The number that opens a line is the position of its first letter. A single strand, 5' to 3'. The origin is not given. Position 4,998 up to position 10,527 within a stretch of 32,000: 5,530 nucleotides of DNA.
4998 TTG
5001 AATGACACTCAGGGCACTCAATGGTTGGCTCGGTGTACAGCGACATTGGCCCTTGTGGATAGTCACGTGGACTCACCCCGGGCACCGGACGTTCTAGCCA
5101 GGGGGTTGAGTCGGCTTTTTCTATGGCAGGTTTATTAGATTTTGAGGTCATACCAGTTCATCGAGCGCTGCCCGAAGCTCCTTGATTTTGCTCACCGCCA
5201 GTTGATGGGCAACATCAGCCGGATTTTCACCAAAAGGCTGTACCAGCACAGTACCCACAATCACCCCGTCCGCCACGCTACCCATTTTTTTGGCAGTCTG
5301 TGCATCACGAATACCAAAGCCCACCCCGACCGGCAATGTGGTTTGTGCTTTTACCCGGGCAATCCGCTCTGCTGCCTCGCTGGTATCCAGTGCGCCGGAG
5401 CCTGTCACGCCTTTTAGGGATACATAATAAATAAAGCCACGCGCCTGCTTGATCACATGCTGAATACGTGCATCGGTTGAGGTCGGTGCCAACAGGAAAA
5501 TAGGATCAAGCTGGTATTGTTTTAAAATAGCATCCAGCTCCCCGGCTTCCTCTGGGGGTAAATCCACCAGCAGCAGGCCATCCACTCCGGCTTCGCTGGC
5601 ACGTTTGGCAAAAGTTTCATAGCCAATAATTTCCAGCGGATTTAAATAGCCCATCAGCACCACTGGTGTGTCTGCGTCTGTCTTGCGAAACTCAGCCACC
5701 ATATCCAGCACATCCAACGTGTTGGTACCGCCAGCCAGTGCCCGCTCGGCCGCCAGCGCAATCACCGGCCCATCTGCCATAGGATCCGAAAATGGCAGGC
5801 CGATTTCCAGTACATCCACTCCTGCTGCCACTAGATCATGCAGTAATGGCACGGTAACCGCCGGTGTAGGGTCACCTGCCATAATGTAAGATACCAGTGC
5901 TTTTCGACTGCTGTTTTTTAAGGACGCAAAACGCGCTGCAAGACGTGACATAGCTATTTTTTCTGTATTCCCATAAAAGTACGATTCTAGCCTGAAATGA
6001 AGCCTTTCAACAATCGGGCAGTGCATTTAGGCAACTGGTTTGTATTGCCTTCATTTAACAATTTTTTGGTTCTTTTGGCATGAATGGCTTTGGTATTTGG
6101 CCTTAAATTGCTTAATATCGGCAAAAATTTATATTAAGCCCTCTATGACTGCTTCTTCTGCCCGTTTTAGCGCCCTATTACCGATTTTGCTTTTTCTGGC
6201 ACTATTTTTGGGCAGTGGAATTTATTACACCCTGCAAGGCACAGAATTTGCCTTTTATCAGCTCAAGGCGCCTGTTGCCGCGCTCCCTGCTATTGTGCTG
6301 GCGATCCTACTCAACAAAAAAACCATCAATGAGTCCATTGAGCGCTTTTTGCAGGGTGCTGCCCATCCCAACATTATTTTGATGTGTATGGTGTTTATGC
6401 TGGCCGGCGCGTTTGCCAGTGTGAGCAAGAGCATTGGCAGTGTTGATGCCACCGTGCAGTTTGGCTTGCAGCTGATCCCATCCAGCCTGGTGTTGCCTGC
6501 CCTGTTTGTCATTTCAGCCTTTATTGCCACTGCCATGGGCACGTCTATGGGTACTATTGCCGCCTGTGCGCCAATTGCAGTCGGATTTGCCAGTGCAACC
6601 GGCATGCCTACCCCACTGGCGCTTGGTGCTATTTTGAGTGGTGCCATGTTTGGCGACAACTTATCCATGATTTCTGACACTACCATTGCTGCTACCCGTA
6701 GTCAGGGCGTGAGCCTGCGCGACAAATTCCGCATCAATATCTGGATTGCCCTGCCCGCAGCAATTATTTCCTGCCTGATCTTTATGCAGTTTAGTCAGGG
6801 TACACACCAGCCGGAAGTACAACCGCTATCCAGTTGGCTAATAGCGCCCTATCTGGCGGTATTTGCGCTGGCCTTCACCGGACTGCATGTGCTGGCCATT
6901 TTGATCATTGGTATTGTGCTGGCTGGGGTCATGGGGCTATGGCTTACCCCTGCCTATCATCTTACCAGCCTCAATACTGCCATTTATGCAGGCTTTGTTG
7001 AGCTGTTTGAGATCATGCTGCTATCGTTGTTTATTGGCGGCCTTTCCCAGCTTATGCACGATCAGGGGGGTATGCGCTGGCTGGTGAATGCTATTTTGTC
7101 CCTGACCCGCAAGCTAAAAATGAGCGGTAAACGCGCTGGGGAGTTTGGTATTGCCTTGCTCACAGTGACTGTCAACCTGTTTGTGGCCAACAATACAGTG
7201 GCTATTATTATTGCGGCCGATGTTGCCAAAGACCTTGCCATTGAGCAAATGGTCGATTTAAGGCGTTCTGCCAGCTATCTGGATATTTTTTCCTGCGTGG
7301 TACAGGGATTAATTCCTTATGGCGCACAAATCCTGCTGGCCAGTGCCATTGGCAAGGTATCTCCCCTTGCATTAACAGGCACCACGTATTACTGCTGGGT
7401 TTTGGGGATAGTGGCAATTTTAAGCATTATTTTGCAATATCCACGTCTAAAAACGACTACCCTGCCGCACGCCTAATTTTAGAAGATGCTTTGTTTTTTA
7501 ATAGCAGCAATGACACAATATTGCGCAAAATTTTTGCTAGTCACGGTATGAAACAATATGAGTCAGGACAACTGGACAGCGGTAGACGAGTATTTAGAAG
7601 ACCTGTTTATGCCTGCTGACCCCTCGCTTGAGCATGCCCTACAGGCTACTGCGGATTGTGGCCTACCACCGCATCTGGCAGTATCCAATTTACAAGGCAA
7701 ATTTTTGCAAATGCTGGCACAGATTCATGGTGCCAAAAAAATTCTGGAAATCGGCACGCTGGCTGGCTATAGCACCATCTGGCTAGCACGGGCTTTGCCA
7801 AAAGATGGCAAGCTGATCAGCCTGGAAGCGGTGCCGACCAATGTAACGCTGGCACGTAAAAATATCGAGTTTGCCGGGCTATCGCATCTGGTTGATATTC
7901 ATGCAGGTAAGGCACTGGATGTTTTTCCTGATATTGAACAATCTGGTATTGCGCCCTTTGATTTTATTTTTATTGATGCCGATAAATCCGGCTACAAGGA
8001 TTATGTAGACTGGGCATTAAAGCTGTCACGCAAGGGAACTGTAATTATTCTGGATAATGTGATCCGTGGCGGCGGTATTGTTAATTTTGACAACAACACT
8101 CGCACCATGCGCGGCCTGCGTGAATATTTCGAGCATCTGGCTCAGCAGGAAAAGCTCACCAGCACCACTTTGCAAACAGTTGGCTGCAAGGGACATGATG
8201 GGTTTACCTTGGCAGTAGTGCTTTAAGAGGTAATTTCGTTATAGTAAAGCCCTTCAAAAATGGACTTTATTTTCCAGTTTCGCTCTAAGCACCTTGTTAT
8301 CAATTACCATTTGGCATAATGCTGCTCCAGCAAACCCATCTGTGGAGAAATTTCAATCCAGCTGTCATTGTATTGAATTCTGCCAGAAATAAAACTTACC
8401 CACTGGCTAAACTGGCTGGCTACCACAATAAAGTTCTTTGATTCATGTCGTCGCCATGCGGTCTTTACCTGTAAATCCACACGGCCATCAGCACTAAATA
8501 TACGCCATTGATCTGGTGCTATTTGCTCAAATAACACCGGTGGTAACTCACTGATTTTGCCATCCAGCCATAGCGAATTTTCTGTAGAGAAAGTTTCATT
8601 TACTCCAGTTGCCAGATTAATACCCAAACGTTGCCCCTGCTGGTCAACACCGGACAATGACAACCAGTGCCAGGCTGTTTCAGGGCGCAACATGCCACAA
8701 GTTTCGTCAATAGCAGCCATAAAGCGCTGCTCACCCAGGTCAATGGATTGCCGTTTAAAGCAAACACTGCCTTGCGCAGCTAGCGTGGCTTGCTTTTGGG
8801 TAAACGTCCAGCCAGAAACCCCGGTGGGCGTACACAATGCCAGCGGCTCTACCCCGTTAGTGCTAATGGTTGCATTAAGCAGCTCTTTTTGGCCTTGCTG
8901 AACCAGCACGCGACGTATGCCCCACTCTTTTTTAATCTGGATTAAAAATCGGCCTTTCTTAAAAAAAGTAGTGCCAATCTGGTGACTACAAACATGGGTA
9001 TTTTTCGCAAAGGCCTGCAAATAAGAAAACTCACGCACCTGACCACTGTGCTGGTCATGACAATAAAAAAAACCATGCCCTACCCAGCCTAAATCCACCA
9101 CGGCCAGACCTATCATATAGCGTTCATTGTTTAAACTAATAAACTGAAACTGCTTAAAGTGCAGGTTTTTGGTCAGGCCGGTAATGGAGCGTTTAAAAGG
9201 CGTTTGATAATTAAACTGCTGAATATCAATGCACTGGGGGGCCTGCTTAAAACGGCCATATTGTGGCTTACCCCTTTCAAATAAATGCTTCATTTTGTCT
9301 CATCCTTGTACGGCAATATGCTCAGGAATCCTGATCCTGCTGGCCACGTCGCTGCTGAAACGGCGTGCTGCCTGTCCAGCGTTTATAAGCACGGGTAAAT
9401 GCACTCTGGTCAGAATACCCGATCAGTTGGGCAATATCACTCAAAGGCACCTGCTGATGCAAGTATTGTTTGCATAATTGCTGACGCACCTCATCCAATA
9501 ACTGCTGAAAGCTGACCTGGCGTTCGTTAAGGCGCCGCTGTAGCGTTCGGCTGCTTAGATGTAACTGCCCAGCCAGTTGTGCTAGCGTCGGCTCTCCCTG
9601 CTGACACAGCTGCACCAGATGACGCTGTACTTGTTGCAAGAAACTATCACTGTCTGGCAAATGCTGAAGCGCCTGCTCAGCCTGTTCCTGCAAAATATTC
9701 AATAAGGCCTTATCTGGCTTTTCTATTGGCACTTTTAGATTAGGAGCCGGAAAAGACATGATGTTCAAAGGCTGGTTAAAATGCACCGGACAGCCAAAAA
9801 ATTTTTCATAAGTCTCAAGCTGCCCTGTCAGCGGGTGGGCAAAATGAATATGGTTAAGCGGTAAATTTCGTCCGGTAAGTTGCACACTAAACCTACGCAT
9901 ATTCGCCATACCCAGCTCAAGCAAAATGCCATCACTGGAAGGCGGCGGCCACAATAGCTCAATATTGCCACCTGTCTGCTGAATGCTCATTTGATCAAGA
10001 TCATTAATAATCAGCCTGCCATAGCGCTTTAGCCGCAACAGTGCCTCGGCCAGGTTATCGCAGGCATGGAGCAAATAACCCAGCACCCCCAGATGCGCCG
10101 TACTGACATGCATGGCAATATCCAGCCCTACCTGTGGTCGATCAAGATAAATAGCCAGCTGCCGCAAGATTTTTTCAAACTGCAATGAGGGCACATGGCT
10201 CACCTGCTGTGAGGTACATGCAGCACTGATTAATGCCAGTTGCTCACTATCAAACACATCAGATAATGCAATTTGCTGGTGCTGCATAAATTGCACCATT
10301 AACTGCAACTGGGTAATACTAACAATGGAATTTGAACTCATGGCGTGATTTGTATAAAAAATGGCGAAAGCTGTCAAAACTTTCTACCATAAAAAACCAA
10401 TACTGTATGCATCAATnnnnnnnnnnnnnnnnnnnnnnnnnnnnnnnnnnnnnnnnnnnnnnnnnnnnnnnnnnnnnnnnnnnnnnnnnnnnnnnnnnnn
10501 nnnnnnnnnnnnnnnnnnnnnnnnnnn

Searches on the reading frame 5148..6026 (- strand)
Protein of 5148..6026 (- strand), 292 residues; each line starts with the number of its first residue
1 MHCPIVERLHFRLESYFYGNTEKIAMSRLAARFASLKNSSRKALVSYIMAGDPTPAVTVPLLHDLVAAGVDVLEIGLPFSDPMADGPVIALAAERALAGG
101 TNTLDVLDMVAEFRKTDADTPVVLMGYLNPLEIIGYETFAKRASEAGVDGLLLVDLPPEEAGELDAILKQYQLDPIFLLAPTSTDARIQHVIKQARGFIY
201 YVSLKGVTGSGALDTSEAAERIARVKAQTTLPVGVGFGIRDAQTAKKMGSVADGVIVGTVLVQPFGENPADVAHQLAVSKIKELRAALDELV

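Call 5: search_protein_families(library=pfam, proteins=[window:5148-6026:-])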
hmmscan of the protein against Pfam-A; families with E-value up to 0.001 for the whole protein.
window:5148-6026:- (292 aa): 3 families
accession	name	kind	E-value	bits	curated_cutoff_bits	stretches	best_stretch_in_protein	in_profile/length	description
PF00290.26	Trp_syntA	-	4.7e-84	281.8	27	1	33-277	1-245/259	Tryptophan synthase alpha chain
PF00977.27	His_biosynth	-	2.9e-05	24.1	23.6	1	215-263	58-107/228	Histidine biosynthesis protein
PF01884.23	PcrB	-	8.7e-05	22.5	23.9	1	210-265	162-215/226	PcrB family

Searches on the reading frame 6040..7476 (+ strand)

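Call 5: search_protein_families(library=pfam, proteins=[window:6040-7476:+])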
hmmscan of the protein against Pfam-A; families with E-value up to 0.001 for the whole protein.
window:6040-7476:+ (478 aa): 1 family
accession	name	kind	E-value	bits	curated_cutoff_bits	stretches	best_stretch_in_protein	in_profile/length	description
PF03553.21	Na_H_antiporter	-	3.1e-19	69.8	23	2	39-249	92-299/303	Na+/H+ antiporter family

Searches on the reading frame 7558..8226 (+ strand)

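Call 5: search_protein_families(library=pfam, proteins=[window:7558-8226:+])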
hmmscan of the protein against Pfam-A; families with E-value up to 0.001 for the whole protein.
window:7558-8226:+ (222 aa): 4 families
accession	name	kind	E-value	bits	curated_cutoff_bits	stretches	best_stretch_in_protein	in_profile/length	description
PF01596.23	Methyltransf_3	-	1e-41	143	22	1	25-218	12-200/204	O-methyltransferase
PF13578.12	Methyltransf_24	-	5.7e-15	56.5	26.3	1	63-168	1-105/105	Methyltransferase domain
PF01135.25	PCMT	-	9.2e-09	35.8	20.3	1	44-141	60-150/210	Protein-L-isoaspartate(D-aspartate) O-methyltransferase (PCMT)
PF13847.12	Methyltransf_31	-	0.00026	21.1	27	1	56-141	1-82/145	Methyltransferase domain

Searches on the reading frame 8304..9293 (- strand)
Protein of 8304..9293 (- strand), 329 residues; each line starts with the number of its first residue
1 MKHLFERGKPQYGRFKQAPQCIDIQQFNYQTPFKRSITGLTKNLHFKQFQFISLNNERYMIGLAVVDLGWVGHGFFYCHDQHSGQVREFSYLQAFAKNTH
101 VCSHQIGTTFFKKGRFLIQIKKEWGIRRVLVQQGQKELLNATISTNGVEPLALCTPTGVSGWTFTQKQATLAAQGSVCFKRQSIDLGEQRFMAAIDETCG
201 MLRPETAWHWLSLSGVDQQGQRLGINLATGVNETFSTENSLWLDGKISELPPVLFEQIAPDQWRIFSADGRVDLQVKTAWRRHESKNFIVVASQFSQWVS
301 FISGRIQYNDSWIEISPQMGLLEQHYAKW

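Call 5: search_protein_families(library=pfam, proteins=[window:8304-9293:-])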
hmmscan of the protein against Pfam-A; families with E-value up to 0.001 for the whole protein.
window:8304-9293:- (329 aa): 1 family
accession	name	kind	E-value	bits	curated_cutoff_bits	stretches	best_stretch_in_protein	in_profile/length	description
PF10974.15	DUF2804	-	1.1e-41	143.6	26.9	1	37-329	35-339/339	Domain of unknown function (DUF2804)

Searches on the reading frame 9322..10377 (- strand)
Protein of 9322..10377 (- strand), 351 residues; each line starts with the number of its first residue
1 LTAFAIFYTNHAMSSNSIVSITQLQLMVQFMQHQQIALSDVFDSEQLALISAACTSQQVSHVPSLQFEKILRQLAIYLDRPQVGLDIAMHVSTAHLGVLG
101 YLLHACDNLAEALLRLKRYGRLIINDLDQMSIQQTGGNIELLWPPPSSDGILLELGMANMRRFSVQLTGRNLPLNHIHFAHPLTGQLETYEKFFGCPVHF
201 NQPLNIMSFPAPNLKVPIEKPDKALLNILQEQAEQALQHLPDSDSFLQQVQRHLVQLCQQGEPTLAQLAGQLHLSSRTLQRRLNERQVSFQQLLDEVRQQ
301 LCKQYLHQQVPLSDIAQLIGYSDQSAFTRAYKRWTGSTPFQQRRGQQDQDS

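Call 5: search_protein_families(library=pfam, proteins=[window:9322-10377:-])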
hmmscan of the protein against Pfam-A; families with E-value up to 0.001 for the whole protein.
window:9322-10377:- (351 aa): 5 families
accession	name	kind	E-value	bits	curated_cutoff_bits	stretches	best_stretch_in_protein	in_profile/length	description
PF12625.12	Arabinose_bd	-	1.7e-29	103.7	27.6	1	55-217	18-184/185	Arabinose-binding domain of AraC transcription regulator, N-term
PF12833.13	HTH_18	-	4.3e-19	69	33.6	1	268-344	1-79/80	Helix-turn-helix domain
PF00165.29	HTH_AraC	-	2.1e-10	40.9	26.6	1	306-339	5-37/42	Bacterial regulatory helix-turn-helix proteins, AraC family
PF13518.12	HTH_28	-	5.8e-05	23.5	25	0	253-283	4-33/52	Helix-turn-helix domain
PF13404.12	HTH_AsnC-type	-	0.00037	20.7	27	0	257-284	12-39/42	AsnC-type helix-turn-helix domain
